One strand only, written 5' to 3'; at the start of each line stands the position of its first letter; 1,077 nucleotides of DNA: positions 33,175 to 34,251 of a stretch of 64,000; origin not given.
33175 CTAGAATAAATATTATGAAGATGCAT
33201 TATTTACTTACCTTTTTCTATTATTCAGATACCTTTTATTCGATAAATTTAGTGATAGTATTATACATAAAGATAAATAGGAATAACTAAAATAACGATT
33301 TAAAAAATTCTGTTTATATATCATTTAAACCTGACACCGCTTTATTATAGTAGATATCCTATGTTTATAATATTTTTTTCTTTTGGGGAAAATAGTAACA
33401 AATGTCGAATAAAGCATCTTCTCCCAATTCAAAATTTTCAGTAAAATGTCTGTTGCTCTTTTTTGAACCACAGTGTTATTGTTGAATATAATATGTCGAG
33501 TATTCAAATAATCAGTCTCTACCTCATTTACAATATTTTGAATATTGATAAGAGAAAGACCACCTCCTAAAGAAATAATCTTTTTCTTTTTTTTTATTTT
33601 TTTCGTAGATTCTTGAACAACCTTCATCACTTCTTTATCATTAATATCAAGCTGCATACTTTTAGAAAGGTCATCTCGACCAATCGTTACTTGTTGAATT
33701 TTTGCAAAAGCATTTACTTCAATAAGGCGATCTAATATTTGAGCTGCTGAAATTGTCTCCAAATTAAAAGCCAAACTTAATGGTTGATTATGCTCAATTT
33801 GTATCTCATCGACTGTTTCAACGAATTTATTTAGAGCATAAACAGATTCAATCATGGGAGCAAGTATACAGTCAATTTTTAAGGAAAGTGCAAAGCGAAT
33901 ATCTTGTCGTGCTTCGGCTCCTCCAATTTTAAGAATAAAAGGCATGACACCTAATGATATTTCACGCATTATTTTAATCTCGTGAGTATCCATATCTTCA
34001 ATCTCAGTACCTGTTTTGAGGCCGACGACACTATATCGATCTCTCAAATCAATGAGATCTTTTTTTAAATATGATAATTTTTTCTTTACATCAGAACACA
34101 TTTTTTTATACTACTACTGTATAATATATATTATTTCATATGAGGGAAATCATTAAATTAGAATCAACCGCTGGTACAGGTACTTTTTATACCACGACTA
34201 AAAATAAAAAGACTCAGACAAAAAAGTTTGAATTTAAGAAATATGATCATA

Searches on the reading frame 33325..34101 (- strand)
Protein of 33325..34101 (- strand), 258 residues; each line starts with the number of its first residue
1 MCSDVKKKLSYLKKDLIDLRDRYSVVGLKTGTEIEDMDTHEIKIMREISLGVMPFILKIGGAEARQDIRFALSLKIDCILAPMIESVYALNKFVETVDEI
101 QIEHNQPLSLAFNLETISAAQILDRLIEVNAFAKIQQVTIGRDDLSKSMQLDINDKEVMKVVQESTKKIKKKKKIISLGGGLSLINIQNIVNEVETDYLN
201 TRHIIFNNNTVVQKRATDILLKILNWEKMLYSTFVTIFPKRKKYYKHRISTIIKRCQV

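Call 58: search_protein_families(library=pfam, proteins=[window:33325-34101:-], max_evalue=0.001)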
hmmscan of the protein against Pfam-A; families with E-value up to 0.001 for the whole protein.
window:33325-34101:- (258 aa): 1 family
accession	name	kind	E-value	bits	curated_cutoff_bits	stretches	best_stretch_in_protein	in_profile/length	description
PF03328.21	HpcH_HpaI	-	1.3e-05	25.1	25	1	65-169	75-176/221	HpcH/HpaI aldolase/citrate lyase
